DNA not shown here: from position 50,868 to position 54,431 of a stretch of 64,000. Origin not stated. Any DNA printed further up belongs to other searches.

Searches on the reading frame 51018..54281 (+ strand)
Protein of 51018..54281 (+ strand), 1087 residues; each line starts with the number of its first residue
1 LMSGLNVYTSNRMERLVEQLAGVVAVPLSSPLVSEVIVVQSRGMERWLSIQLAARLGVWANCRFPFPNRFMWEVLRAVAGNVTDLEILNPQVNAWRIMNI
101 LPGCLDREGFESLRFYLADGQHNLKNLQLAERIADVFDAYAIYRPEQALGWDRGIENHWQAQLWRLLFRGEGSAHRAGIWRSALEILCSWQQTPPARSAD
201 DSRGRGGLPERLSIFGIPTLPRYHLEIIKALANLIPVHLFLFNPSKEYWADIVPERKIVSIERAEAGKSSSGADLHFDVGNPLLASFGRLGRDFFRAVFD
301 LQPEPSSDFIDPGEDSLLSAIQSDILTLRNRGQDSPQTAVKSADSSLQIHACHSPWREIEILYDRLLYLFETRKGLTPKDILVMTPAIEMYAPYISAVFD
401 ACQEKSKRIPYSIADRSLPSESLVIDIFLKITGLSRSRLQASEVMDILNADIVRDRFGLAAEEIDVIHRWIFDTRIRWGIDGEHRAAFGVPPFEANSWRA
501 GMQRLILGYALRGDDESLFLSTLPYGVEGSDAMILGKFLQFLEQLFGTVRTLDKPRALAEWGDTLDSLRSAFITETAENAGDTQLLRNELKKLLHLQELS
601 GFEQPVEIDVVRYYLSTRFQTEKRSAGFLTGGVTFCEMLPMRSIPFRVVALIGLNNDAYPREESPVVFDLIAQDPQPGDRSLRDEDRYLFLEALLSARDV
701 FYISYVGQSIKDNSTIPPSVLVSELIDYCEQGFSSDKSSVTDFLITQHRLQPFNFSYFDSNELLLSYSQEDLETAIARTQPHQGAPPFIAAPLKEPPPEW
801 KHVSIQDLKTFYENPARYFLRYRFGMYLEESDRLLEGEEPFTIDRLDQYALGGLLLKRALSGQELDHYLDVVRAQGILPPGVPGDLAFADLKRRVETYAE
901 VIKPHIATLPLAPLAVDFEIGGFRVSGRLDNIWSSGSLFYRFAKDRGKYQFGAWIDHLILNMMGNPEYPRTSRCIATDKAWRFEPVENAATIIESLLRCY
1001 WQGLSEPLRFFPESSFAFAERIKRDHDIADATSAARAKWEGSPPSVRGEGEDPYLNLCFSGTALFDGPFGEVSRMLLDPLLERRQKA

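Call 72: search_protein_families(library=pfam, proteins=[window:51018-54281:+], max_evalue=0.000001)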
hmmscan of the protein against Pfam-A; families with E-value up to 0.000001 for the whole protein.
window:51018-54281:+ (1087 aa): 2 families
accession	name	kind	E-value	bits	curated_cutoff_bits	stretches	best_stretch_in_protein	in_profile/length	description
PF04257.20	Exonuc_V_gamma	-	1.3e-91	307.6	25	1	5-327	1-313/314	Exodeoxyribonuclease V, gamma subunit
PF17946.7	RecC_C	-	2.7e-53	181.3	22.6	1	800-1021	1-200/202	RecC C-terminal domain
